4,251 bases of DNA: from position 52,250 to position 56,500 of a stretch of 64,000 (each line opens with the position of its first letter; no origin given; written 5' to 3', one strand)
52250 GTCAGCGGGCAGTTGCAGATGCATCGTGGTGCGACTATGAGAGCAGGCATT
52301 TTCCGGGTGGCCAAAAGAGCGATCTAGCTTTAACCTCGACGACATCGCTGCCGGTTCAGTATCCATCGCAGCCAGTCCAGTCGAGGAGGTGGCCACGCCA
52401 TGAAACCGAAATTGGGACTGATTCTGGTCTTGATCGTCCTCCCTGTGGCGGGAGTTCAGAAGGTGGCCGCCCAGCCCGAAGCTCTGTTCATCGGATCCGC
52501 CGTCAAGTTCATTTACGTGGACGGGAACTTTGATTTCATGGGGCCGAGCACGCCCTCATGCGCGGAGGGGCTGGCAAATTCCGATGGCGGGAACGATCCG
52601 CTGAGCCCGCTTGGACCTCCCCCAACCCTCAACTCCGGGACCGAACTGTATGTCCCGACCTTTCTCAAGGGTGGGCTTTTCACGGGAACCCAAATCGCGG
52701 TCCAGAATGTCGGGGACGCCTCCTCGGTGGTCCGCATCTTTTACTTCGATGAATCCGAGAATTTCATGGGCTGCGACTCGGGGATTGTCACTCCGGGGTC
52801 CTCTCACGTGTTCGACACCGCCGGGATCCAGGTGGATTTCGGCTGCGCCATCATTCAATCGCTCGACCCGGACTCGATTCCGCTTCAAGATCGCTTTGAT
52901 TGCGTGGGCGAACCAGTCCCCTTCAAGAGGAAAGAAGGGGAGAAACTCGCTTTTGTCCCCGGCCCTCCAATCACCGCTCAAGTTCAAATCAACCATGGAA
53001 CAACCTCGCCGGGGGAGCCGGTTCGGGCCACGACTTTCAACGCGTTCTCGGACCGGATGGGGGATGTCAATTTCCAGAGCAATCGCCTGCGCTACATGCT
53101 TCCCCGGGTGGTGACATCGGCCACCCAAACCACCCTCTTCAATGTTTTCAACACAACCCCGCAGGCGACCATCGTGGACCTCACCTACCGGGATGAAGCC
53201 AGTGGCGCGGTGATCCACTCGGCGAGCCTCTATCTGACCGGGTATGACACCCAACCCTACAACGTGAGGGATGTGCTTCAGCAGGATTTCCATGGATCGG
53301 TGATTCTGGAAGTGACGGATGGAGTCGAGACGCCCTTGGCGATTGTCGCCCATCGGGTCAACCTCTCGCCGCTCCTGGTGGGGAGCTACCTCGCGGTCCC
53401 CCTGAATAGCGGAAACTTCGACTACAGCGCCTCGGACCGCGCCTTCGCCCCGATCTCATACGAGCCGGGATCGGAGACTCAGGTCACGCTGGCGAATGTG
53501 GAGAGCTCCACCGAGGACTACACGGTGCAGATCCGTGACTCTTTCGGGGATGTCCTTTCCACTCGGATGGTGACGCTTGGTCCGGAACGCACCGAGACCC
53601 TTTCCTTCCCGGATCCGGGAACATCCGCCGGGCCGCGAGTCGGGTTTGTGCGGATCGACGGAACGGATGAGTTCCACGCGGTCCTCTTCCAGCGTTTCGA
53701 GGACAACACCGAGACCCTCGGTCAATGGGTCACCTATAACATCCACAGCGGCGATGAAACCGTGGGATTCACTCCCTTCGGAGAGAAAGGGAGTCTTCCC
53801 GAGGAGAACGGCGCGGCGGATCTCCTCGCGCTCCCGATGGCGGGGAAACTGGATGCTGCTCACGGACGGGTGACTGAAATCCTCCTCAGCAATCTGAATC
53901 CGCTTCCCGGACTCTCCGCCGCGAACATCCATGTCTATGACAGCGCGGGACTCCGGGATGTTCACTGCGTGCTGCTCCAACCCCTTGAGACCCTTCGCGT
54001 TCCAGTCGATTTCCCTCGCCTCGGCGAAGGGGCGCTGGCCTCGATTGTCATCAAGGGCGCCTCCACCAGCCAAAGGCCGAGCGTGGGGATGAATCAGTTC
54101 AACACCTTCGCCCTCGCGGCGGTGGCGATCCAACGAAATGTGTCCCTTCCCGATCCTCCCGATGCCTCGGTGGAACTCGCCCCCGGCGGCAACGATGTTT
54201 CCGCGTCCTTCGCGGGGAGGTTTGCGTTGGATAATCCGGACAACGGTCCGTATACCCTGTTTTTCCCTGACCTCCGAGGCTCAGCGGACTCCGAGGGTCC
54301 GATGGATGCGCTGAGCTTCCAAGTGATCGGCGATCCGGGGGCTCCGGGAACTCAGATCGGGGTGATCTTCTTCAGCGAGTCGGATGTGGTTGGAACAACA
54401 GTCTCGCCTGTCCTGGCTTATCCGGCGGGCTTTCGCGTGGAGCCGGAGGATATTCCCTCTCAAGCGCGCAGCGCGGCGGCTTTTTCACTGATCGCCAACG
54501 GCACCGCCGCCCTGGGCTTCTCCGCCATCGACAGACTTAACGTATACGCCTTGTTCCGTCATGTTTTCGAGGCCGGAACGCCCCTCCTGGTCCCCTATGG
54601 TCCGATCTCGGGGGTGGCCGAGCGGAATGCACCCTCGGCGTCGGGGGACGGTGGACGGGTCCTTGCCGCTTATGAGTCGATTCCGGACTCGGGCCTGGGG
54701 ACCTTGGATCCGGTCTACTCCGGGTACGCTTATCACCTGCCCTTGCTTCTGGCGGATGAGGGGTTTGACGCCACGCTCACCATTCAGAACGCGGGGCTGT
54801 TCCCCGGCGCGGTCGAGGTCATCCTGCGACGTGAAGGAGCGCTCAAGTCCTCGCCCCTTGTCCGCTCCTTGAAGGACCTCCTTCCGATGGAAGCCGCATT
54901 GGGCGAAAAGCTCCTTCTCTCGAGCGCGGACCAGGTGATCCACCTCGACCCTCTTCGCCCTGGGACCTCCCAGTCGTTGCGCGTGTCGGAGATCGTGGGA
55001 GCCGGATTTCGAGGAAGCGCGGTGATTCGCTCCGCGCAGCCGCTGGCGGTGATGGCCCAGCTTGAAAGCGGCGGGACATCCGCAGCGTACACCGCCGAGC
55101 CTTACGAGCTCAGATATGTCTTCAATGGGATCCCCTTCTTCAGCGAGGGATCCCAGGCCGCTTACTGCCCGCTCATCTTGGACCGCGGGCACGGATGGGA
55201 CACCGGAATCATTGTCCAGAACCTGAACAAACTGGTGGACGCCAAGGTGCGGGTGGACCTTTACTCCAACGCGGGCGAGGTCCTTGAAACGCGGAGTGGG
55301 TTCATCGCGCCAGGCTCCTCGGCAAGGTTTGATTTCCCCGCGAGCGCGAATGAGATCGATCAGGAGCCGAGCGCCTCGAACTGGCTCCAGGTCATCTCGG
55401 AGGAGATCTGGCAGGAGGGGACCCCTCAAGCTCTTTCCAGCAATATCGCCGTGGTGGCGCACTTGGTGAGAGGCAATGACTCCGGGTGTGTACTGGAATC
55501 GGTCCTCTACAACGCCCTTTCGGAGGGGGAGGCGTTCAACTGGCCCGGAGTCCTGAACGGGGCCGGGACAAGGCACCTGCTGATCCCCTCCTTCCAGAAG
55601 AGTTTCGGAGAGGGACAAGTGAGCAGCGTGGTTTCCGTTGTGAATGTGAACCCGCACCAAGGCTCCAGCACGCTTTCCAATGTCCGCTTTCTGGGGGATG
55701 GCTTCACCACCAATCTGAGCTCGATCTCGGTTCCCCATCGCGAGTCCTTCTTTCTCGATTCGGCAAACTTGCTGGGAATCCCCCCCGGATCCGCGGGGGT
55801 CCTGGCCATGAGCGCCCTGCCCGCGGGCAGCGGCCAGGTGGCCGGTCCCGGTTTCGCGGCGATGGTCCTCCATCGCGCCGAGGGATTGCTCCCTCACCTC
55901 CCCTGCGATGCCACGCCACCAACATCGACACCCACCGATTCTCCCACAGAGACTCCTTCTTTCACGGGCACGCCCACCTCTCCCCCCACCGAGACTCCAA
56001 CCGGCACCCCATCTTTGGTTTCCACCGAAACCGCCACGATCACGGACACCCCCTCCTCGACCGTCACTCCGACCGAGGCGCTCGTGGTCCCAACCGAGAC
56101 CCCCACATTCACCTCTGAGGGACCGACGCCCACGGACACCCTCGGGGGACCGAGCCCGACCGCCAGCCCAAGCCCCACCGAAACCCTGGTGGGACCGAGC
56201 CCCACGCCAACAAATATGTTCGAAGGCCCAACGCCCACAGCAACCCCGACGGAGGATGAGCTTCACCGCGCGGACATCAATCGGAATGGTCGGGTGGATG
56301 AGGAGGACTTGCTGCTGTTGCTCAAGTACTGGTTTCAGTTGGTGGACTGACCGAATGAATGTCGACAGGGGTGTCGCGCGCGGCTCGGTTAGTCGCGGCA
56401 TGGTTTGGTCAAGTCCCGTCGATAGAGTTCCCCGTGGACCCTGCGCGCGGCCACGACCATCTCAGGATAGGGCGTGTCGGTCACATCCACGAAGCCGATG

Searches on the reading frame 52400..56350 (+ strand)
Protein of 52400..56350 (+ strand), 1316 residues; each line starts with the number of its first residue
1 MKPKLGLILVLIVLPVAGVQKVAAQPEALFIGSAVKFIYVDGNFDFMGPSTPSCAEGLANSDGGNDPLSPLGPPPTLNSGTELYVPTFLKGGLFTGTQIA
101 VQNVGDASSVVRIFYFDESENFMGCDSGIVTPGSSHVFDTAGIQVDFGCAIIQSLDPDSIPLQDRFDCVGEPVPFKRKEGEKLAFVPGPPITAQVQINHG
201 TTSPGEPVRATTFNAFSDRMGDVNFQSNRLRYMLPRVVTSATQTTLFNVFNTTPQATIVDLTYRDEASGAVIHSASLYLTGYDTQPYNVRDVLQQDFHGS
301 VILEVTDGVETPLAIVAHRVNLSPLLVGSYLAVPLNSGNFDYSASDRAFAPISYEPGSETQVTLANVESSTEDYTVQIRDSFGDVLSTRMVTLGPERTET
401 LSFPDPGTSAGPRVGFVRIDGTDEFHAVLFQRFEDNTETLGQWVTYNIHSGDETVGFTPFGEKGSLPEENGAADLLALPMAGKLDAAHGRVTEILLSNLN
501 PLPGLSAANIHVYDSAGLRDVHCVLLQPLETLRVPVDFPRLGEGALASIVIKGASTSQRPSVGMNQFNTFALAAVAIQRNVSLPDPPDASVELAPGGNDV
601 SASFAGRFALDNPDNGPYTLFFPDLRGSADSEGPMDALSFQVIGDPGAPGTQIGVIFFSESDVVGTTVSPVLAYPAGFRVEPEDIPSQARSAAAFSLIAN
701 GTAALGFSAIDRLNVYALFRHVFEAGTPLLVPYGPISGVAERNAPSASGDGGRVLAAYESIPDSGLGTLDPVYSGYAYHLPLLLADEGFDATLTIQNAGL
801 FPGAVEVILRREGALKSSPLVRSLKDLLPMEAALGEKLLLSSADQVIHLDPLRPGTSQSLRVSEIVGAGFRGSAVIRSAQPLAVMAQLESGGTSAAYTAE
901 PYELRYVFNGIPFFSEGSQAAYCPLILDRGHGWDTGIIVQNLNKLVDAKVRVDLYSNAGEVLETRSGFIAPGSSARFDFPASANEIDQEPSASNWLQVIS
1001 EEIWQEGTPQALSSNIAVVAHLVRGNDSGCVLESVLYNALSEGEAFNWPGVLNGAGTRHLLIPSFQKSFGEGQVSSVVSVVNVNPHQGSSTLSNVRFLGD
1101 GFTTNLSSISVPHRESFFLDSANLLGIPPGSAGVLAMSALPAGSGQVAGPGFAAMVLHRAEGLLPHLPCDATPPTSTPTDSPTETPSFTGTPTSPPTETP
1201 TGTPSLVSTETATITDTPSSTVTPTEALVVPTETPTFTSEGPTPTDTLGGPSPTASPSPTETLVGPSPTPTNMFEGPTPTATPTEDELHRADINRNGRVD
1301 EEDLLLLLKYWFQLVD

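Call 5: search_protein_families(library=ncbifam, proteins=[window:52400-56350:+], max_evalue=10)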
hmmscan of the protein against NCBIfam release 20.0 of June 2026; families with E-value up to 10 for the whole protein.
window:52400-56350:+ (1316 aa): 0 families

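Call 6: search_protein_families(library=pfam, proteins=[window:52400-56350:+], max_evalue=10)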
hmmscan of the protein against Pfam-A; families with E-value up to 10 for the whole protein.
window:52400-56350:+ (1316 aa): 2 families
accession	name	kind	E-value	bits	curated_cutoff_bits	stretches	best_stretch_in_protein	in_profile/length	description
PF00404.24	Dockerin_1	-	0.011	16.4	22.9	1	1282-1310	27-55/57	Dockerin type I domain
PF05836.17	Chorion_S16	-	0.035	14.8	25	1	692-738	16-63/108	Chorion protein S16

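Call 53: find_homologous_proteins(query=window:52400-56350:+, max_evalue=0.001)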
Query window:52400-56350:+ (1316 aa): 1 proteins with E <= 0.001 among 8000 candidates.
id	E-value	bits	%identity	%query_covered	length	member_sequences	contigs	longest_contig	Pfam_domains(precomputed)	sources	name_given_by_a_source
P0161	3.6e-279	948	41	99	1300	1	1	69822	-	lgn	-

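Call 55: find_encoding_contigs(protein=P0161, flank=10000, max_places=1)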
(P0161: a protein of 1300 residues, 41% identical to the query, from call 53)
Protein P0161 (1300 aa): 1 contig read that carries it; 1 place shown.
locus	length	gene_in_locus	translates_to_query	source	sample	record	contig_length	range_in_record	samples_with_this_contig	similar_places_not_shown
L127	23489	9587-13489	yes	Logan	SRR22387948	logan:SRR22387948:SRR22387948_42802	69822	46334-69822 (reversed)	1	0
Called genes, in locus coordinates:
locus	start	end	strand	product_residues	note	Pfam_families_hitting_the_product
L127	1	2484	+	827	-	?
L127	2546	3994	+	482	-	PF07394:DUF1501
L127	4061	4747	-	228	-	PF07963:N_methyl, PF08334:T2SSG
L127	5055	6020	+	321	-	-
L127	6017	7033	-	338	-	PF07786:HGSNAT_cat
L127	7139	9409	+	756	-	PF14307:Glyco_tran_WbsX, PF16317:Glyco_hydro_99 (weak)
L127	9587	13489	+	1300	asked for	-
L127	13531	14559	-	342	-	PF01494:FAD_binding_3 (faint), PF13450:NAD_binding_8 (faint)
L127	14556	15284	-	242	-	PF13649:Methyltransf_25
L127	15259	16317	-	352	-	PF00195:Chal_sti_synt_N, PF08392:FAE1_CUT1_RppA, PF08545:ACP_syn_III, PF02797:Chal_sti_synt_C, PF08541:ACP_syn_III_C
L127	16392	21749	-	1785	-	PF12770:CHAT, PF01364:Peptidase_C25, PF00069:Pkinase, PF07714:PK_Tyr_Ser-Thr, PF23381:Beta-prop_IFT122_1st, PF23414:Beta-prop_EML_2, PF24796:WDR55, PF24814:WD40_Prp19, +65 more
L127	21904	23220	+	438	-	-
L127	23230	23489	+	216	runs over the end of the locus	-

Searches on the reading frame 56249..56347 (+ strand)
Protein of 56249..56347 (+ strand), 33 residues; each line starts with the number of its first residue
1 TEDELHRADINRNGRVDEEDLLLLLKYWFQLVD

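Call 6: search_protein_families(library=pfam, proteins=[window:56249-56347:+], max_evalue=10)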
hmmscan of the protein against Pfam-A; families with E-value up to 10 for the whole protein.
seq(33 aa): 5 families
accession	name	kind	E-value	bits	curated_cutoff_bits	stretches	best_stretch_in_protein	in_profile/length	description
PF00404.24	Dockerin_1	-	0.00015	22.4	22.9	1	3-27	31-55/57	Dockerin type I domain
PF00036.39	EF-hand_1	-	0.0045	16.9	25.4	1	7-26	8-27/29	EF hand domain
PF13405.12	EF-hand_6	-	0.0095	16.1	25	1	6-27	7-28/30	EF-hand domain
PF13202.12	EF-hand_5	-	0.011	15.6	25.9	1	4-22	4-22/25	EF hand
PF13499.12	EF-hand_7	-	0.12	13.1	30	1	6-24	9-28/67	EF-hand domain pair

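Call 77: search_solved_structures(query=window:56249-56347:+, max_evalue=10, show_alignments=2)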
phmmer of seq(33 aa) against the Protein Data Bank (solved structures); distinct sequences matched with E-value up to 10: 56.
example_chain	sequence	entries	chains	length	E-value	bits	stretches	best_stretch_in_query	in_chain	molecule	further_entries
3ul4_B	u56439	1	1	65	8.8e-08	34.2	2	4-32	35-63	Cellulosome enzyme, dockerin type I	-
4fl4_A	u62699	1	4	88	2.8e-07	32.7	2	7-32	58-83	Glycoside hydrolase family 9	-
8x39_A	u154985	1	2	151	4.6e-06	29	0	8-26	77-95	Serine protease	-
8x3a_A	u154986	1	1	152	4.8e-06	29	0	8-26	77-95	Serine protease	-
1ohz_B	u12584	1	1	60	2.4e-05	26.8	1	1-31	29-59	ENDO-1,4-BETA-XYLANASE Y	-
2ccl_B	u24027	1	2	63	3.5e-05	26.4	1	1-31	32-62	ENDO-1,4-BETA-XYLANASE Y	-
4cj0_A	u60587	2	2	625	0.00015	24.4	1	7-32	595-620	ENDOGLUCANASE D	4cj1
1clc_A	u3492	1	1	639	0.00016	24.4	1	7-32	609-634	ENDOGLUCANASE CELD; EC: 3.2.1.4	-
2mte_A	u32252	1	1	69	0.00067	22.5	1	7-32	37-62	Cellulose 1,4-beta-cellobiosidase (reducing end) CelS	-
1daq_A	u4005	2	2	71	0.00072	22.4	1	7-32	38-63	ENDOGLUCANASE SS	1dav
8zvk_A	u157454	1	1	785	0.01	19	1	7-33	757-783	AaBgIC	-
2y3n_B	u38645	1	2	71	0.029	17.6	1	6-28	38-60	CELLULOSOMAL FAMILY-48 PROCESSIVE GLYCOSIDE HYDROLASE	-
2vn6_B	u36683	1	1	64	0.056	16.7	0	7-32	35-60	ENDOGLUCANASE A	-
2vn5_B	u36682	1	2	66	0.067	16.5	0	7-32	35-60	ENDOGLUCANASE A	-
6kge_D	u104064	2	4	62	0.13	15.6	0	7-26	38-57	And cellulose-binding endoglucanase family 9 CelL ortholog dockerin domain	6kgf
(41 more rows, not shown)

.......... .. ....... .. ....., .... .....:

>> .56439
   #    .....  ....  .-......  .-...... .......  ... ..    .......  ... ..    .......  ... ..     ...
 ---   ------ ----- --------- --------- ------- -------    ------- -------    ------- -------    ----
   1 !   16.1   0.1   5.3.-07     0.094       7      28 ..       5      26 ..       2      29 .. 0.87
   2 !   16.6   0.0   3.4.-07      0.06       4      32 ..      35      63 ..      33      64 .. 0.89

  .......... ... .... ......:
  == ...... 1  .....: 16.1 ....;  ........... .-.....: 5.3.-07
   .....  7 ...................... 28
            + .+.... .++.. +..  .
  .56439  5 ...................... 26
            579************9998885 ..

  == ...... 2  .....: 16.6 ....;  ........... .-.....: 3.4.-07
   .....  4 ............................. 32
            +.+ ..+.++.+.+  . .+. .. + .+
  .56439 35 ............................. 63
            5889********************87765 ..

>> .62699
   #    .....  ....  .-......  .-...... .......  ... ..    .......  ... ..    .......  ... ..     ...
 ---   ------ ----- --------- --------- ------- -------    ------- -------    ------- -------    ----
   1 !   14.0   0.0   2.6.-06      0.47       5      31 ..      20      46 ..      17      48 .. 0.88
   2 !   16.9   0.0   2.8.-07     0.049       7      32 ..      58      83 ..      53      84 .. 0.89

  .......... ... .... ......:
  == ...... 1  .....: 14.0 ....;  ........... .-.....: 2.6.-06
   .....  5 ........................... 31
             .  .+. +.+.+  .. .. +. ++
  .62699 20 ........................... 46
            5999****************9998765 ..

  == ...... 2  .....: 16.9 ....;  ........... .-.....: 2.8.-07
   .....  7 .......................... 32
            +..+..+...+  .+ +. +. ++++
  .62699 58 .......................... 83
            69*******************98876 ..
